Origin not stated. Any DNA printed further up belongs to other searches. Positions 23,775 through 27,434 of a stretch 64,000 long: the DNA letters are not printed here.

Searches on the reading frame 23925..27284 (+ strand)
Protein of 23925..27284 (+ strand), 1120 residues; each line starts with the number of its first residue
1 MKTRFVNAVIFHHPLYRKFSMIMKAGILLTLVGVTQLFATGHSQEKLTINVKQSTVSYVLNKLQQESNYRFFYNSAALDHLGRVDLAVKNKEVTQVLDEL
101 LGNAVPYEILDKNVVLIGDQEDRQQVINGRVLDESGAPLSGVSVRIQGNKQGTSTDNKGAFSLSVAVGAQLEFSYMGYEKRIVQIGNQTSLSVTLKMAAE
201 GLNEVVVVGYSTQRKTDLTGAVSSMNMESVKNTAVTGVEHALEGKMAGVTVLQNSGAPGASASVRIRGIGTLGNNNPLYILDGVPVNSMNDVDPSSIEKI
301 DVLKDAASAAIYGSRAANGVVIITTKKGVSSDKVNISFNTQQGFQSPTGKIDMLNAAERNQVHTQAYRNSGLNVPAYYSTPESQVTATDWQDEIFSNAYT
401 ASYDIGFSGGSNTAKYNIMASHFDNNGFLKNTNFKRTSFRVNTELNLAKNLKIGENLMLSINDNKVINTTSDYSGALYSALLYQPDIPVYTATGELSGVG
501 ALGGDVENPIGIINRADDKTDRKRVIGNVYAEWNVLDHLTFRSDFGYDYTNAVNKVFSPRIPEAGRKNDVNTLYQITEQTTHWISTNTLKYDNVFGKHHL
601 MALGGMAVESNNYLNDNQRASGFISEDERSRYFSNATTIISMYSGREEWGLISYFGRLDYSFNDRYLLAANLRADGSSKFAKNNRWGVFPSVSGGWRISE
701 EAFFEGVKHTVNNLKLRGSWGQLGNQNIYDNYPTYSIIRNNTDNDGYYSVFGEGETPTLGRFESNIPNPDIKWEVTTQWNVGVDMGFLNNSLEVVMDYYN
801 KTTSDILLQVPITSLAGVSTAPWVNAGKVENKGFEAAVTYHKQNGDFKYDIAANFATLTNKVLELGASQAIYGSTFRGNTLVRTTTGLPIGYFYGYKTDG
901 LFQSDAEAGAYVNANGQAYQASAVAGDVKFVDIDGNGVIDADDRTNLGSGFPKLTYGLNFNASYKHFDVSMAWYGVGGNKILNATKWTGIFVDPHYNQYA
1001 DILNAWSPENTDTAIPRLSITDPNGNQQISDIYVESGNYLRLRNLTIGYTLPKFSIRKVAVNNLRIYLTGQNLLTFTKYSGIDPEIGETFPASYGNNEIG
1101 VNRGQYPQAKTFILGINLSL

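Call 16: search_protein_families(library=pfam, proteins=[window:23925-27284:+], max_evalue=0.00001)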
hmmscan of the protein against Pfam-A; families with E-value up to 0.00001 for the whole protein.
window:23925-27284:+ (1120 aa): 5 families
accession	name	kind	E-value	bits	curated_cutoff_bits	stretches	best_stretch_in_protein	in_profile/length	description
PF00593.30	TonB_dep_Rec_b-barrel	-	1.4e-21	78.4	27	1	498-1073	36-436/436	TonB dependent receptor-like, beta-barrel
PF07715.20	Plug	-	4.4e-21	75.8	23.9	1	215-320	2-107/107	TonB-dependent Receptor Plug Domain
PF13715.12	CarbopepD_reg_2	-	3e-16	59.7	32.2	1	127-207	1-88/88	CarboxypepD_reg-like domain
PF13620.12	CarboxypepD_reg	-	1.9e-10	41.4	32.3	1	127-195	2-81/82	Carboxypeptidase regulatory-like domain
PF25020.1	TTR_TEN1-4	-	9.1e-07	29.2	27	1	121-175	3-59/86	Teneurin TTR-like domain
